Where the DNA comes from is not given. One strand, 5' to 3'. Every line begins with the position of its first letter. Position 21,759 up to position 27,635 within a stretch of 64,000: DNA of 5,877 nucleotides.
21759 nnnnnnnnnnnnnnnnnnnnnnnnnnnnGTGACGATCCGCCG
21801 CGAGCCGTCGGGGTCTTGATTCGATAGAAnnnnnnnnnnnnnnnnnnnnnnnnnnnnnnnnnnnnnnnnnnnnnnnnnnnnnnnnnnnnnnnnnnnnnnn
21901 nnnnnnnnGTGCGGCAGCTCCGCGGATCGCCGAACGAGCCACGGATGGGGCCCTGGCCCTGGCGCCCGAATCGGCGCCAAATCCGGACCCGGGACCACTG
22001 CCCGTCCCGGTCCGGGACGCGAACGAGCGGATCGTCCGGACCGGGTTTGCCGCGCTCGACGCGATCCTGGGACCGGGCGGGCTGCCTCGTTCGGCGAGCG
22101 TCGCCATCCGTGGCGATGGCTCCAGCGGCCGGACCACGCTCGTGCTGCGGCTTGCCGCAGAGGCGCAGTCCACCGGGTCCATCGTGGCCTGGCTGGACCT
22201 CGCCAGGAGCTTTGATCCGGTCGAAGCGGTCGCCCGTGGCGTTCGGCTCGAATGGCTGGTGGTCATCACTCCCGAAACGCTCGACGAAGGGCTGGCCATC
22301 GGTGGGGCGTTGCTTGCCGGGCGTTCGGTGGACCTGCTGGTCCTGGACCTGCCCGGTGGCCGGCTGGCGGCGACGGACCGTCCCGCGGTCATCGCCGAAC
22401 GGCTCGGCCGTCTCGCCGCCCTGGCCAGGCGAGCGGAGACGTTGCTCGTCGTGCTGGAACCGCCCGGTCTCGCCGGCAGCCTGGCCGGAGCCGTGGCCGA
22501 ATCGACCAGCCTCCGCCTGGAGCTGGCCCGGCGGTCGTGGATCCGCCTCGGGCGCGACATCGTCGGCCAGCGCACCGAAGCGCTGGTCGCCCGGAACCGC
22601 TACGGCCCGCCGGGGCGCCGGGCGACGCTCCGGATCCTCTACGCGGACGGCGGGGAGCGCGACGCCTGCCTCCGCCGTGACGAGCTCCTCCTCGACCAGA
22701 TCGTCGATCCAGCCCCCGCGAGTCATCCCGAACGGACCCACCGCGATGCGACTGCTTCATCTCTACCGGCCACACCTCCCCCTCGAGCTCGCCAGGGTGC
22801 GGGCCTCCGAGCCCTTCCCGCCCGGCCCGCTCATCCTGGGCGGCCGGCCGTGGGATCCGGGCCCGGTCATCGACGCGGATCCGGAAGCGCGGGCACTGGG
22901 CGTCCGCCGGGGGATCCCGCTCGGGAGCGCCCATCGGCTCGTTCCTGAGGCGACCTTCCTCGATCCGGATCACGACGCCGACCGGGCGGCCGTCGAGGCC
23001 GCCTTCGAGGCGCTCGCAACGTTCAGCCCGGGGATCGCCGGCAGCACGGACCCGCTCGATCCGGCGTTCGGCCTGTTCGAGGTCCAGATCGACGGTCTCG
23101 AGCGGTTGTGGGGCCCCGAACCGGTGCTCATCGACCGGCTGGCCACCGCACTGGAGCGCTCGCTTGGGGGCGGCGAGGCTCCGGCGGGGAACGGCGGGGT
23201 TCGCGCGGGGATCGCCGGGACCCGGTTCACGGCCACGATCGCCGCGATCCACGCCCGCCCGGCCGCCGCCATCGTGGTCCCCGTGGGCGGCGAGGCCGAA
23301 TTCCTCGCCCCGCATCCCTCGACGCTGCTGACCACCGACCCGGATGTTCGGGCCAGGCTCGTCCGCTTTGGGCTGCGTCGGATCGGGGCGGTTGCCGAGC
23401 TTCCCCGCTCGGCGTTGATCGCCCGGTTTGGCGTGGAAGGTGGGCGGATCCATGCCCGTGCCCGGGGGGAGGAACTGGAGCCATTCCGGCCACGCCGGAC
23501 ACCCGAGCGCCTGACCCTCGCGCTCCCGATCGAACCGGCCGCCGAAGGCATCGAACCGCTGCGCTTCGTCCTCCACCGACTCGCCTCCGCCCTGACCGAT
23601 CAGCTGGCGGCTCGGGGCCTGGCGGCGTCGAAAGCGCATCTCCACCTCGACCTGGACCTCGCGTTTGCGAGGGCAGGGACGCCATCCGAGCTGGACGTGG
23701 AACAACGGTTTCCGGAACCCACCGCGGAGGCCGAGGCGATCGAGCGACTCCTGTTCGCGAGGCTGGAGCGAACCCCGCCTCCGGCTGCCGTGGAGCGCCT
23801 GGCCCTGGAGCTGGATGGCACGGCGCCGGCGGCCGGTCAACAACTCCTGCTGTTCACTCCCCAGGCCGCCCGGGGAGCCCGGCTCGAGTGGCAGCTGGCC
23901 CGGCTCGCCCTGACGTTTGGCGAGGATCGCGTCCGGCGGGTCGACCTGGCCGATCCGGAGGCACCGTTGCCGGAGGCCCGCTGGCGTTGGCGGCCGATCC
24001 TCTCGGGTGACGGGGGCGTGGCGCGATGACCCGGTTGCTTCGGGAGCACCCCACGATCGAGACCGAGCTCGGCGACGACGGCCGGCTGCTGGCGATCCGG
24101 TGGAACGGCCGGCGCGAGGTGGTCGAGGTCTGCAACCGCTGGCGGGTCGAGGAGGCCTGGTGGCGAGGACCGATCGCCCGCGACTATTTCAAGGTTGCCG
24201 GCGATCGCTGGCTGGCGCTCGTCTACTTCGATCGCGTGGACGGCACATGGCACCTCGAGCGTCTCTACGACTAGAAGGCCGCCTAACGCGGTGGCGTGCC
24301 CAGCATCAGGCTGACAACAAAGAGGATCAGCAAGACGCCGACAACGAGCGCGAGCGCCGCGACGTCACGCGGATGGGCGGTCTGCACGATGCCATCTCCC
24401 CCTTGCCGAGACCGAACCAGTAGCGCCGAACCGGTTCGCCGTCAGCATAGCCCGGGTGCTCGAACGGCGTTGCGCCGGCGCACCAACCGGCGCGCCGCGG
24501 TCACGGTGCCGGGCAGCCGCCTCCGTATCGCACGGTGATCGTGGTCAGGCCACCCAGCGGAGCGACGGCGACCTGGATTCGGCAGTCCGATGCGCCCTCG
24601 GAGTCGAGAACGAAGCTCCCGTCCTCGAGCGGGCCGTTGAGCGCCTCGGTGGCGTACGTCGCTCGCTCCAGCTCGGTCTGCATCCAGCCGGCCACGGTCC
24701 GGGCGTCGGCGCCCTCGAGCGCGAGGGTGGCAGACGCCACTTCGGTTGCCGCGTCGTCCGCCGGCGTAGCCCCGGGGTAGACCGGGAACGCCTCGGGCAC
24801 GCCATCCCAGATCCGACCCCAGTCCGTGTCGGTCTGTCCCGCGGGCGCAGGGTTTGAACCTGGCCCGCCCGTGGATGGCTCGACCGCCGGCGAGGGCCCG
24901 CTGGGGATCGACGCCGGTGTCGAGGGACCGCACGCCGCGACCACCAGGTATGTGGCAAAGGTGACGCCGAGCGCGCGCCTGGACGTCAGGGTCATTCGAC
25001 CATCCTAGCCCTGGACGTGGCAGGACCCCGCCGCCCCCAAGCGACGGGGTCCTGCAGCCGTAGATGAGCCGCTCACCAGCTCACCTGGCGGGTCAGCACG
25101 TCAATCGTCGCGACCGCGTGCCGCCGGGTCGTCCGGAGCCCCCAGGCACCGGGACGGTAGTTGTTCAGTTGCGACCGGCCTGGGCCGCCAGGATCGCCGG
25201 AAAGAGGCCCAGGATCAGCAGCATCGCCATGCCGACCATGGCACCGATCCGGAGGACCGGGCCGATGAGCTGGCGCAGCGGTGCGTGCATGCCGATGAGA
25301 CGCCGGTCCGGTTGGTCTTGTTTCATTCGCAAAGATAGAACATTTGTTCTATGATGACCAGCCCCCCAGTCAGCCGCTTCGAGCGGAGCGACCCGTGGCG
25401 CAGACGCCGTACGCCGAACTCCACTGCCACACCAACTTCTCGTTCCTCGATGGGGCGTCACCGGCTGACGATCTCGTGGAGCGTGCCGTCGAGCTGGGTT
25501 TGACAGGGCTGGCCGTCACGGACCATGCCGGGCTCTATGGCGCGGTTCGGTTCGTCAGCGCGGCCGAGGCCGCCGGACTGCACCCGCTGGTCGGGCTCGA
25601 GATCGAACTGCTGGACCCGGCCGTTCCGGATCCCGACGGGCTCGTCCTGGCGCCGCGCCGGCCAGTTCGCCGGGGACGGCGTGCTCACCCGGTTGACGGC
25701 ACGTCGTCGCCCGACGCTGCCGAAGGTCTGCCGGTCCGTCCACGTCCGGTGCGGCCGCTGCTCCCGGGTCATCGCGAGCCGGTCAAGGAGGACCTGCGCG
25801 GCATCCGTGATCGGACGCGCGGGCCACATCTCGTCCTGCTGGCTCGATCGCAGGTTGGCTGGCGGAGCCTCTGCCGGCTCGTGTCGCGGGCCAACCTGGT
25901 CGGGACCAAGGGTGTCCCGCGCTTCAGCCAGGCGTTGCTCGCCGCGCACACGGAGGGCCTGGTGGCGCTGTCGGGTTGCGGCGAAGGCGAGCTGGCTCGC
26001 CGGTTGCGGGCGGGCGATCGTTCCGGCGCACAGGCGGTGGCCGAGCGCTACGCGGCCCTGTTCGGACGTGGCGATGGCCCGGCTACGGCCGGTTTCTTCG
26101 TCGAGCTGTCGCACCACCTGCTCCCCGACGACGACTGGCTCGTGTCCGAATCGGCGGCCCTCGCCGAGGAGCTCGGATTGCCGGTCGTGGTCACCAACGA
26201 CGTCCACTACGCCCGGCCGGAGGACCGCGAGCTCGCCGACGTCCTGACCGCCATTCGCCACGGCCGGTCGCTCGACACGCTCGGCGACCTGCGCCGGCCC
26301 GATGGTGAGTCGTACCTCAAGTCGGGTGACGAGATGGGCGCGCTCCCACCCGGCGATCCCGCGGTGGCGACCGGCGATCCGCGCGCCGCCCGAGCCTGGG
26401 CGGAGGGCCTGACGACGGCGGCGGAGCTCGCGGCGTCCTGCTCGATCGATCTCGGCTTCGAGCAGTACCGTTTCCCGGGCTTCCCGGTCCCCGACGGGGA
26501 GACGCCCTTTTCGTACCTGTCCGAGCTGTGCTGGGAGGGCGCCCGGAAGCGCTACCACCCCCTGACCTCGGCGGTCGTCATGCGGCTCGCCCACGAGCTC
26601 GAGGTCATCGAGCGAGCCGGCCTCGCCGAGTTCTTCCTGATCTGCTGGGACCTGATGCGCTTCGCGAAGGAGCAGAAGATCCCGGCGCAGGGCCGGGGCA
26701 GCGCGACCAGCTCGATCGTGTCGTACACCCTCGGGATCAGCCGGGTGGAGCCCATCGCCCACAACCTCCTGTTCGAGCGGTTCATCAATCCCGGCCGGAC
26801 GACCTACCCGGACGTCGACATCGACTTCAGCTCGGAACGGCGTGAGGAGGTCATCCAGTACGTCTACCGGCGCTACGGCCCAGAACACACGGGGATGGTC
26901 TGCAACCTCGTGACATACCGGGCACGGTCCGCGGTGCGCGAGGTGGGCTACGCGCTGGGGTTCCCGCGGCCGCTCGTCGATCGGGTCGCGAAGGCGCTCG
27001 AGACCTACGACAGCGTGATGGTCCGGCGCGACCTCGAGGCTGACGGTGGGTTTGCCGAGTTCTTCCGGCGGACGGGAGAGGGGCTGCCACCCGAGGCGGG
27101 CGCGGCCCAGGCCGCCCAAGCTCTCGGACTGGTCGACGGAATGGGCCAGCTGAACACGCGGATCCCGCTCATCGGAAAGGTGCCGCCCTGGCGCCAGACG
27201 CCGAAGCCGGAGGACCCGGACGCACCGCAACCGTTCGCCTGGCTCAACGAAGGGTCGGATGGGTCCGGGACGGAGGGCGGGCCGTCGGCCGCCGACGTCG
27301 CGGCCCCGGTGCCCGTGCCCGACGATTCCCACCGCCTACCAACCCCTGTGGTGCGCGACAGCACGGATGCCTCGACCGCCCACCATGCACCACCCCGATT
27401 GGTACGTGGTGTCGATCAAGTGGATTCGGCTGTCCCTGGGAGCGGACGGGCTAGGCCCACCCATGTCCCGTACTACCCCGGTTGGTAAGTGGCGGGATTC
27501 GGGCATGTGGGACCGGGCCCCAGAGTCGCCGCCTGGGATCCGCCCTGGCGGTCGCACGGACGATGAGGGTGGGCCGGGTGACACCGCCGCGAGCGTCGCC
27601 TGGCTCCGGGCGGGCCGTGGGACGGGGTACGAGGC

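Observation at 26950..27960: dnaE2 is split across two reading frames by a ~0.9-kb low-complexity, repeat-containing insertion in the thumb region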

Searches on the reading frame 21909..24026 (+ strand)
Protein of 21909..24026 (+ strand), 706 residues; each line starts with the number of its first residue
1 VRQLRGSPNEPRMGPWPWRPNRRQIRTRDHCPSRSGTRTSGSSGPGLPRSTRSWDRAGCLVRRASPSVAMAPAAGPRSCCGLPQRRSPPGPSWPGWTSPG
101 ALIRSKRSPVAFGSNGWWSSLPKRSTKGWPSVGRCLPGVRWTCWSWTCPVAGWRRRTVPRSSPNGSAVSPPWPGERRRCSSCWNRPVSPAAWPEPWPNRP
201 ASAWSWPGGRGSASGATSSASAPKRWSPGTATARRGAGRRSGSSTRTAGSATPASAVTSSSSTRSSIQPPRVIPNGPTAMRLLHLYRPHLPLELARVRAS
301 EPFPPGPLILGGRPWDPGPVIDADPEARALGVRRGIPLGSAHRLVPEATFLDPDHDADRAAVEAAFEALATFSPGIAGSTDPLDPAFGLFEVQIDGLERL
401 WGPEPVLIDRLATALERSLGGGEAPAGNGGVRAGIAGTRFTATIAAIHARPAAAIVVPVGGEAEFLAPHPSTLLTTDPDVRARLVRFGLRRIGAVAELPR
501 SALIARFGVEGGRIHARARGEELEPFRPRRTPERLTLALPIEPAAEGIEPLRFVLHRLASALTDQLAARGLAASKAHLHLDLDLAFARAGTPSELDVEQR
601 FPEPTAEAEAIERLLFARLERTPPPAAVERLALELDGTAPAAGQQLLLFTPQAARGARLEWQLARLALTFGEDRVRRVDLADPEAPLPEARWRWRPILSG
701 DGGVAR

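Call 9: search_protein_families(library=pfam, proteins=[window:21909-24026:+], max_evalue=0.01)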
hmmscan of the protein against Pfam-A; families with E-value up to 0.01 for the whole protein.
window:21909-24026:+ (706 aa): 2 families
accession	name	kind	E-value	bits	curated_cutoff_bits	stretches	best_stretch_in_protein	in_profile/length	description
PF00817.25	IMS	-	1e-07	32.4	23.2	1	309-445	24-146/148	impB/mucB/samB family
PF11799.13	IMS_C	-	0.0051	17.7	20.7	1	549-646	18-107/109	impB/mucB/samB family C-terminal domain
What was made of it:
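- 21830..24029 (+): Upstream imuA'-like (RecA-fold, about 21830-22885) and imuB-like (about 22746-24029) genes of the mutasome cassette. Pfam IMS/IMS_C (call 9).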

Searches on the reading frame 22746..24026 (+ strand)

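Call 51: search_protein_families(library=ncbifam, proteins=[window:22746-24026:+], max_evalue=0.001)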
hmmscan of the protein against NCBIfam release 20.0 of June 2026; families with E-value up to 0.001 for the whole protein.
window:22746-24026:+ (427 aa): 8 families
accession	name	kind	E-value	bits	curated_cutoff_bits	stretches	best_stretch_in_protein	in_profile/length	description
NF003015.0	PRK03858.1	subfamily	2.1e-18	66.6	367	1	38-398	38-382/399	DNA polymerase IV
NF002751.0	PRK02794.1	equivalog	4.7e-17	62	371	1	28-303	64-325/425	DNA polymerase IV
NF002882.0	PRK03348.1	equivalog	2.1e-13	49.9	389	1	37-295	39-287/461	DNA polymerase IV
NF002677.0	PRK02406.1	equivalog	3.6e-13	49.3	256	1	153-299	143-290/357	DNA polymerase IV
NF002848.0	PRK03103.1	subfamily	3.4e-11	42.2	381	1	28-398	30-388/410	DNA polymerase IV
NF002883.0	PRK03352.1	equivalog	1.2e-10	41.1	330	1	28-92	31-98/347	DNA polymerase IV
NF002492.0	PRK01810.1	equivalog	3.5e-10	39.2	399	1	39-97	48-106/412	DNA polymerase IV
NF010731.0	PRK14133.1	equivalog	0.00016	21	362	0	153-294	136-278/352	DNA polymerase IV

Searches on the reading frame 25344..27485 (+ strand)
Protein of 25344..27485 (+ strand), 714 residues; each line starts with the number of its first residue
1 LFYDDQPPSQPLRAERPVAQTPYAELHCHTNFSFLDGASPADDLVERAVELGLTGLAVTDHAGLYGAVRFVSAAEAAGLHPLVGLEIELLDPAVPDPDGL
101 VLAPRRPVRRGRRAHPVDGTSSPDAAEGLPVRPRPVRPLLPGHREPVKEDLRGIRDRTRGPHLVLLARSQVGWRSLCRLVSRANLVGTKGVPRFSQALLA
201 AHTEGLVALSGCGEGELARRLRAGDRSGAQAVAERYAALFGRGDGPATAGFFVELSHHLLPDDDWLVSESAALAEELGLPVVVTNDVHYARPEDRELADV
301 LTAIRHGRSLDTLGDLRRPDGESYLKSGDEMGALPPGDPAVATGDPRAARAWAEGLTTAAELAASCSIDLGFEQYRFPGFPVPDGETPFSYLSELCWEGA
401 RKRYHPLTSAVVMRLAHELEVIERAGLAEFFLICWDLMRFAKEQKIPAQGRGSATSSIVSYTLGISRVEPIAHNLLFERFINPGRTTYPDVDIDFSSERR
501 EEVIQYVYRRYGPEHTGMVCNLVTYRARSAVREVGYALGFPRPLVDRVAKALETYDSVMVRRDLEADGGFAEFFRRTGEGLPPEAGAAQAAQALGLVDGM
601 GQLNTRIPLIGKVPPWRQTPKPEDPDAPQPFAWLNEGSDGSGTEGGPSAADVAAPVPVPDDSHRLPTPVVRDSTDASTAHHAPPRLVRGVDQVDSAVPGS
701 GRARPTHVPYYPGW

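Call 9: search_protein_families(library=pfam, proteins=[window:25344-27485:+], max_evalue=0.01)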
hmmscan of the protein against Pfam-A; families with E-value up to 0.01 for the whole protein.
window:25344-27485:+ (714 aa): 2 families
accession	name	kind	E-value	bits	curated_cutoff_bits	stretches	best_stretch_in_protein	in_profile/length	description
PF07733.18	DNA_pol3_alpha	-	3.3e-56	191.2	23.9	1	390-569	1-182/260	Bacterial DNA polymerase III alpha NTPase domain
PF02811.25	PHP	-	4e-37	128.5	26.4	1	25-256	1-162/164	PHP domain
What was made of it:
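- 25344..27050 (+): dnaE2, N-terminal conserved part (PHP, palm, first half of thumb), frame 0. The start codon is uncertain (TTG at 25344). Pfam PHP and DNA_pol3_alpha positions 1-182 (call 9).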

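Call 51: search_protein_families(library=ncbifam, proteins=[window:25344-27368:+], max_evalue=0.001)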
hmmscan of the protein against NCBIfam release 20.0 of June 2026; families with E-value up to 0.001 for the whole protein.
window:25344-27368:+ (675 aa): 16 families
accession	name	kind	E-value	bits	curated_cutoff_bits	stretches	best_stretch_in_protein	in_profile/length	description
NF005298.0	PRK06826.1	equivalog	1.3e-123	413.9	1260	2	160-572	87-480/1151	DNA polymerase III subunit alpha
NF004225.0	PRK05672.1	subfamily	1.1e-120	404.5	939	1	20-562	3-464/1047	error-prone DNA polymerase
NF004226.0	PRK05673.1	equivalog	4.4e-110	369.3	1002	1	21-573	4-486/1146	DNA polymerase III subunit alpha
TIGR00594.1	polc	superfamily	1.4e-107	361.1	434.35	2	156-566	78-476/1022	DNA polymerase III subunit alpha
NF005377.0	PRK06920.1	equivalog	3.2e-94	316.6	1806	2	161-558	78-451/1108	DNA polymerase III subunit alpha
NF005617.0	PRK07374.1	equivalog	2.3e-86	290.8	1653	2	157-552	81-471/1170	DNA polymerase III subunit alpha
NF007079.0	PRK09532.1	equivalog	7.9e-79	265.9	1525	2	134-552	57-469/876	DNA polymerase III subunit alpha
NF005516.0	PRK07135.1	equivalog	3e-55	187.9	1084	2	363-558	203-401/974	DNA polymerase III DnaE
NF005582.0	PRK07279.1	equivalog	7.2e-52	176.6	1279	2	261-558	130-408/1033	DNA polymerase III subunit alpha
NF004550.0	PRK05898.1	equivalog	4.4e-46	157.6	1182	2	363-554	202-398/971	DNA polymerase III subunit alpha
NF001688.0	PRK00448.1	equivalog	2.5e-30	104.8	873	3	157-331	611-784/1445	PolC-type DNA polymerase III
TIGR01405.1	polC_Gram_pos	equivalog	7.8e-27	93.4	1043.45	3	156-305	376-524/1211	DNA polymerase III subunit alpha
NF041577.1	nside_bi_sphtase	equivalog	5.3e-08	32.4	400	1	24-88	4-66/276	3',5'-nucleoside bisphosphate phosphatase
NF047791.1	RNaseRnm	equivalog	3.9e-05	23.1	375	1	25-86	4-65/275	RNase RNM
NF038032.1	CehA_McbA_metalo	domain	0.00073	19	80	0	24-86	5-66/315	CehA/McbA family metallohydrolase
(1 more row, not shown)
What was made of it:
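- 25344..27050 (+): NCBIfam NF004225 'error-prone DNA polymerase' profile 3-464, 404.5 bits (call 51).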
